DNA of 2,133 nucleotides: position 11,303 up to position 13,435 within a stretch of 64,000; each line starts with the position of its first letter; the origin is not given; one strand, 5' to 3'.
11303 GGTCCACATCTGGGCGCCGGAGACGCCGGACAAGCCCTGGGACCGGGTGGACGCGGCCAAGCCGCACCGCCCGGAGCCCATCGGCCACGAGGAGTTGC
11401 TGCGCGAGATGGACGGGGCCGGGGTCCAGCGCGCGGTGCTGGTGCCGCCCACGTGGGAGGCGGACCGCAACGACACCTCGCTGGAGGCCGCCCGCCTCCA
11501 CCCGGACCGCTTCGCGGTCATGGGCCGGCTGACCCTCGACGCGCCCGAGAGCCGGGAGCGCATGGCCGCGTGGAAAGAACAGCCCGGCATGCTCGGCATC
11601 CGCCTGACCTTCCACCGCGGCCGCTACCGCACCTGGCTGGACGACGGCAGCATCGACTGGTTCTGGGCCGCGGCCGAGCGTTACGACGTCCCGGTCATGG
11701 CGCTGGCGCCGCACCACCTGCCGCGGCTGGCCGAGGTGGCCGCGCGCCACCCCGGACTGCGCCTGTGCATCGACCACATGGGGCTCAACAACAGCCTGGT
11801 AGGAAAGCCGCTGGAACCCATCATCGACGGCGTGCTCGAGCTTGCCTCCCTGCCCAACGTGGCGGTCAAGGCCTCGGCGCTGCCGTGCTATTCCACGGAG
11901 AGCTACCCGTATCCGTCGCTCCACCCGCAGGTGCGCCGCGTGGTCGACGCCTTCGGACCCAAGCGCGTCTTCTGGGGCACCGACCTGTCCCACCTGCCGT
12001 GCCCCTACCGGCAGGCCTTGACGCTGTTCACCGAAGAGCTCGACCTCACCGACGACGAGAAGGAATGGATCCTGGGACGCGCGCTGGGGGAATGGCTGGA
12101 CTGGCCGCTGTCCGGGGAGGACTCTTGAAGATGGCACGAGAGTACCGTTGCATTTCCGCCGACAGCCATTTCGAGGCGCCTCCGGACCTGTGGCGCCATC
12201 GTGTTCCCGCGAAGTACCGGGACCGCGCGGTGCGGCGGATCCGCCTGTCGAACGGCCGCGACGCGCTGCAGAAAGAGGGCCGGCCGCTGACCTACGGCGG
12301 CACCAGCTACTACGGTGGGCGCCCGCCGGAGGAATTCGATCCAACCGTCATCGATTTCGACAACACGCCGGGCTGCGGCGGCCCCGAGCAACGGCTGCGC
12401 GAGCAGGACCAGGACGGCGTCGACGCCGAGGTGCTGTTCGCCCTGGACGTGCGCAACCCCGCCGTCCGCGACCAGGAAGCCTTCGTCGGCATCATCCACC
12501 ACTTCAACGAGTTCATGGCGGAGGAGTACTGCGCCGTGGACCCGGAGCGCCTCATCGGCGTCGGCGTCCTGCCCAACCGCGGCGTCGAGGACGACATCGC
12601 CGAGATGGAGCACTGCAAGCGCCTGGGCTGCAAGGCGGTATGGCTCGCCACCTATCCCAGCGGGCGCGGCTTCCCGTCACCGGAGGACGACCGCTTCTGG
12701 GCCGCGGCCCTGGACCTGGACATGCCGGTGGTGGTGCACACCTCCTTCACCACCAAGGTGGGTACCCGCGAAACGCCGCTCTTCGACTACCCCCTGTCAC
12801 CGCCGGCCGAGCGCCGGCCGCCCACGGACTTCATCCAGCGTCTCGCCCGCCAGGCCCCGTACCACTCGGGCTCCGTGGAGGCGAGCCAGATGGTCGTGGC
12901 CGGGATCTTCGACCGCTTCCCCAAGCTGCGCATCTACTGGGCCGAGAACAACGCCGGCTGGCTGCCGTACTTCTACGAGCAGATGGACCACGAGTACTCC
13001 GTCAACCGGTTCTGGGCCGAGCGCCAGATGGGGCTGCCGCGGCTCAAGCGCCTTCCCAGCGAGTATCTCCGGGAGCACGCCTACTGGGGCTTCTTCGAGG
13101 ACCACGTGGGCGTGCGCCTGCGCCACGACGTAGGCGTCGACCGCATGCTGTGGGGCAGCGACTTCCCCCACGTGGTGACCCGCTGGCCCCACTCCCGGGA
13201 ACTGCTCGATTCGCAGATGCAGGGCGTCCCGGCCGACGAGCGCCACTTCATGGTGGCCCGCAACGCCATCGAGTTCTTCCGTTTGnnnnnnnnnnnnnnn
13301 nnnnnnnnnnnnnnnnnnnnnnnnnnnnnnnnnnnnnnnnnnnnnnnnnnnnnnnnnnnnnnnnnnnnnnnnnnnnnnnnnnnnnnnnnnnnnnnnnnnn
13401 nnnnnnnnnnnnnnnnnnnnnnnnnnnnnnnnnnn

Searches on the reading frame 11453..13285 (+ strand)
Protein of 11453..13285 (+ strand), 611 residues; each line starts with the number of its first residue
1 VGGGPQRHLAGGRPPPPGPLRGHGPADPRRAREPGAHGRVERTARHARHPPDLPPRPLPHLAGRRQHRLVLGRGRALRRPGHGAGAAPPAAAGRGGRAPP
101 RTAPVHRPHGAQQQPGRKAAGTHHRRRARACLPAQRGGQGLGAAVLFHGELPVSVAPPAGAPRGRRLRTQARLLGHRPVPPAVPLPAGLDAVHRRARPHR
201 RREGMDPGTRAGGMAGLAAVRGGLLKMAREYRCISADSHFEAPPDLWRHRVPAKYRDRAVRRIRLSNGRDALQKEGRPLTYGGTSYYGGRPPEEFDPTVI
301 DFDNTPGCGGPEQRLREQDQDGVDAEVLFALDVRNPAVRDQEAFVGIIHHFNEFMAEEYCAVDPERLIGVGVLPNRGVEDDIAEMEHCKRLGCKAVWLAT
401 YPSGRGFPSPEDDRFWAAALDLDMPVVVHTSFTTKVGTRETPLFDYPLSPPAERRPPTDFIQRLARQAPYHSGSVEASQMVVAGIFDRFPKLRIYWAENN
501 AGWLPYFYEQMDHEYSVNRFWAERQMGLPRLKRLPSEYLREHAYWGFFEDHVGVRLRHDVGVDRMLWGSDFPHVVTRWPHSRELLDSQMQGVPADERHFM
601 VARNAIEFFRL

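Call 47: search_protein_families(library=pfam, proteins=[window:11453-13285:+], max_evalue=0.00001)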
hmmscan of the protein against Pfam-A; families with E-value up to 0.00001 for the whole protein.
window:11453-13285:+ (611 aa): 1 family
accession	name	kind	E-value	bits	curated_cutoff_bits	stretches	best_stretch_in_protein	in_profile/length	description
PF04909.20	Amidohydro_2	-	4.6e-22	79.6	26.4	1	291-611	11-289/289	Amidohydrolase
